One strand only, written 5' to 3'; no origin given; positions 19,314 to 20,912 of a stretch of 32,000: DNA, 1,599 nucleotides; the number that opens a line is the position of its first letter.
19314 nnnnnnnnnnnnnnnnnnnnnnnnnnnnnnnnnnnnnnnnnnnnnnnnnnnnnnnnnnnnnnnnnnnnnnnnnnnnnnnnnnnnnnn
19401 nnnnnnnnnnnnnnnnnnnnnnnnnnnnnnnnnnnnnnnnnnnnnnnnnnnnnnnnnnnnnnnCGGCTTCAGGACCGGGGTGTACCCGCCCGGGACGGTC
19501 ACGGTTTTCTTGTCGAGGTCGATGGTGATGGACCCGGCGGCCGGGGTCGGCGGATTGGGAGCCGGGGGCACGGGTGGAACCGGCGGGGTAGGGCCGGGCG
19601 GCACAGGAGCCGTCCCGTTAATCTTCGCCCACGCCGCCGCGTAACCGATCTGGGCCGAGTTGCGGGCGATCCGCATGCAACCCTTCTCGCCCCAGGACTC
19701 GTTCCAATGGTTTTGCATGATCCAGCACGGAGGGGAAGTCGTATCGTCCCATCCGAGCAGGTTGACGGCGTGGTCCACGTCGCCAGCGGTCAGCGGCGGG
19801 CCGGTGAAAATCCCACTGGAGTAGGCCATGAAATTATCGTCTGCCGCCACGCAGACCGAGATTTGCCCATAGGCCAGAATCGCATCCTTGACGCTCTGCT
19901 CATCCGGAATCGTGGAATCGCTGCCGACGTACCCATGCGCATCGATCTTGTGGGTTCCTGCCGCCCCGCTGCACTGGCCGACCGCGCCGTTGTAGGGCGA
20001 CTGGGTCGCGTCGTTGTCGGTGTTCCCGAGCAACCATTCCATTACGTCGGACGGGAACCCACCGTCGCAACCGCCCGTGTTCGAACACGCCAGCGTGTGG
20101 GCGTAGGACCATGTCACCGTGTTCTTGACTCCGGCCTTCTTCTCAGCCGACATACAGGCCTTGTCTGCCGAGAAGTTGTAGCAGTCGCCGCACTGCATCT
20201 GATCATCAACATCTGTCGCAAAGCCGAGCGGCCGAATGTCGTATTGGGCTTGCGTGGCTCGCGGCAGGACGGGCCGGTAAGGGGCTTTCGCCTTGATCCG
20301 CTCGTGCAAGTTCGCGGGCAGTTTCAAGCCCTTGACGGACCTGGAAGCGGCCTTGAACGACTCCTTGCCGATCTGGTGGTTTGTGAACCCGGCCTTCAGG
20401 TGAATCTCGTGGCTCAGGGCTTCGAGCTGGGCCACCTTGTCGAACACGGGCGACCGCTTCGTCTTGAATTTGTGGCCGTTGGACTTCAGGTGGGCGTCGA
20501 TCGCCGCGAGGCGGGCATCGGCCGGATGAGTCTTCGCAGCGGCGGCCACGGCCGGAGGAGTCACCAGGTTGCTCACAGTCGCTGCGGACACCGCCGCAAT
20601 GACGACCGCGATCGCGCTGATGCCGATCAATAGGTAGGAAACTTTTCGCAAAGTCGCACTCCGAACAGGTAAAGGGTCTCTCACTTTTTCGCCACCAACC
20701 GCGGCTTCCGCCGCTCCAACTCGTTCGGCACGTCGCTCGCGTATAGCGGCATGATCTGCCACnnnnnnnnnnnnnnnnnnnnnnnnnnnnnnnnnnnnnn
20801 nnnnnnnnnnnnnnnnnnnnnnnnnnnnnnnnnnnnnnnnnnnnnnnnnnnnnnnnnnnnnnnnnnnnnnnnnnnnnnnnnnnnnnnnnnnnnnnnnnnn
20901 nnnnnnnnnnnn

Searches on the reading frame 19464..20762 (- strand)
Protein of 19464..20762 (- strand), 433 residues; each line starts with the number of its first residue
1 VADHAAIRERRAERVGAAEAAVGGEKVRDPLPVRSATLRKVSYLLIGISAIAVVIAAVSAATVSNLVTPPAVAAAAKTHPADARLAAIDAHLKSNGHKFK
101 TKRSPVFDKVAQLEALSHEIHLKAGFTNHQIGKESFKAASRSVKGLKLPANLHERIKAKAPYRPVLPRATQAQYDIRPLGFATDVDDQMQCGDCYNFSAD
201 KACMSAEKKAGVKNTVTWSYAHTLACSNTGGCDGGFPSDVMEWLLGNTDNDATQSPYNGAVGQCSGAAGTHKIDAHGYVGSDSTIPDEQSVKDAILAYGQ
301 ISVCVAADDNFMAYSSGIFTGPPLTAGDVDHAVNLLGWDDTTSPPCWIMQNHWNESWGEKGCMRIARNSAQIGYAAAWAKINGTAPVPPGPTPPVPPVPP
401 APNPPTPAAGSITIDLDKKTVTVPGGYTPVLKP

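Call 45: search_protein_families(library=phrogs, proteins=[window:19464-20762:-], max_evalue=0.001)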
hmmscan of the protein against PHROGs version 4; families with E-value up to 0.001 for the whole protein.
window:19464-20762:- (433 aa): 0 families

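Call 70: search_protein_families(library=pfam, proteins=[window:19464-20762:-], max_evalue=0.01)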
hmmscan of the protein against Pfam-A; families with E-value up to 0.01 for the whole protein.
window:19464-20762:- (433 aa): 1 family
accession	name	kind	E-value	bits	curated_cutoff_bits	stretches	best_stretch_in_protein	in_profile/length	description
PF00112.29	Peptidase_C1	-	1.1e-37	130.7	20.7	1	173-373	4-211/220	Papain family cysteine protease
